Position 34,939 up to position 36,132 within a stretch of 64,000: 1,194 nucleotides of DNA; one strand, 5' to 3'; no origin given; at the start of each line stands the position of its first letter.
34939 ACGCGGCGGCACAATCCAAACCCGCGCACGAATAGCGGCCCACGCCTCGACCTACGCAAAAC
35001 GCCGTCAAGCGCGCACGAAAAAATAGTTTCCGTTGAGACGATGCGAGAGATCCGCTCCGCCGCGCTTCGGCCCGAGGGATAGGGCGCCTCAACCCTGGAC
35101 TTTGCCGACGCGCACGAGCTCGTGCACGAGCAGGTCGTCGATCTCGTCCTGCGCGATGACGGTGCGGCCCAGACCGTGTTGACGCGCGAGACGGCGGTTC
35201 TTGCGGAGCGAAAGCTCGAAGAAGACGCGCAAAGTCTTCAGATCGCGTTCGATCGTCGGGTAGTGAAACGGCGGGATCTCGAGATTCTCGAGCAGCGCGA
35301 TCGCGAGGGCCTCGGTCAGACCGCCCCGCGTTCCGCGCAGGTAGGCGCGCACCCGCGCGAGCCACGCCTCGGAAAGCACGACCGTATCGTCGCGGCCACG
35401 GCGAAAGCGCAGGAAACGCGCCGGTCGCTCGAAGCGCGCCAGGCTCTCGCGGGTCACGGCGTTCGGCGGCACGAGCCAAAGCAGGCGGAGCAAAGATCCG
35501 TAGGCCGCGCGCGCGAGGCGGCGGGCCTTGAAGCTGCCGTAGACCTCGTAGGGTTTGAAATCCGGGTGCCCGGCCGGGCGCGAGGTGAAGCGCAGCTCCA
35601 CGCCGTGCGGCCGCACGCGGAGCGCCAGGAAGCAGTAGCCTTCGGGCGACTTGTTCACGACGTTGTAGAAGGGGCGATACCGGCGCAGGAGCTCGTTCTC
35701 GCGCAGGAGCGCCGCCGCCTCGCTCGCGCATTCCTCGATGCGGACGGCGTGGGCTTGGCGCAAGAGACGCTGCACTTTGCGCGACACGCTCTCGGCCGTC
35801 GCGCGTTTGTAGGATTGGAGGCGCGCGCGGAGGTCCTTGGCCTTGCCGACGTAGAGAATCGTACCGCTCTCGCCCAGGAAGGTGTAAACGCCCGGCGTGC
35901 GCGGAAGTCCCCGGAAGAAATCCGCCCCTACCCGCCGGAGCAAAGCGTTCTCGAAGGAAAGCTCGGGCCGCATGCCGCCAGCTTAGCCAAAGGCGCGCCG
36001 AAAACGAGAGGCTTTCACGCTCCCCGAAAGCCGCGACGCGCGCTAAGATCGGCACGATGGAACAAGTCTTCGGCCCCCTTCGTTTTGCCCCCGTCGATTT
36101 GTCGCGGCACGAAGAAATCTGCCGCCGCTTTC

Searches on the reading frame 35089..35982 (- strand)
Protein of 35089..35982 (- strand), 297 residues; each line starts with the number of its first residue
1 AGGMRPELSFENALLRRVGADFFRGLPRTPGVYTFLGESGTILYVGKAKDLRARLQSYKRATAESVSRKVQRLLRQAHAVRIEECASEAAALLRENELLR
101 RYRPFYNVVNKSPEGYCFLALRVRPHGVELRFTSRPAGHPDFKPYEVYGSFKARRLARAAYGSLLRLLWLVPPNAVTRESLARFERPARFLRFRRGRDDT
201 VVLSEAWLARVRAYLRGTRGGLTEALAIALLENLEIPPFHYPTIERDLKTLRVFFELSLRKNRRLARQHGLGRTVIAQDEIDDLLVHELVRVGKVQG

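Call 16: search_protein_families(library=pfam, max_evalue=0.001, proteins=[window:35089-35982:-])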
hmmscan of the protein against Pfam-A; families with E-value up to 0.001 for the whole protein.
window:35089-35982:- (297 aa): 1 family
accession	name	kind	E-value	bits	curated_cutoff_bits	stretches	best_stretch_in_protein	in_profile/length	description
PF01541.30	GIY-YIG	-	3.8e-07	30.7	22.6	1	31-106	3-77/78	GIY-YIG catalytic domain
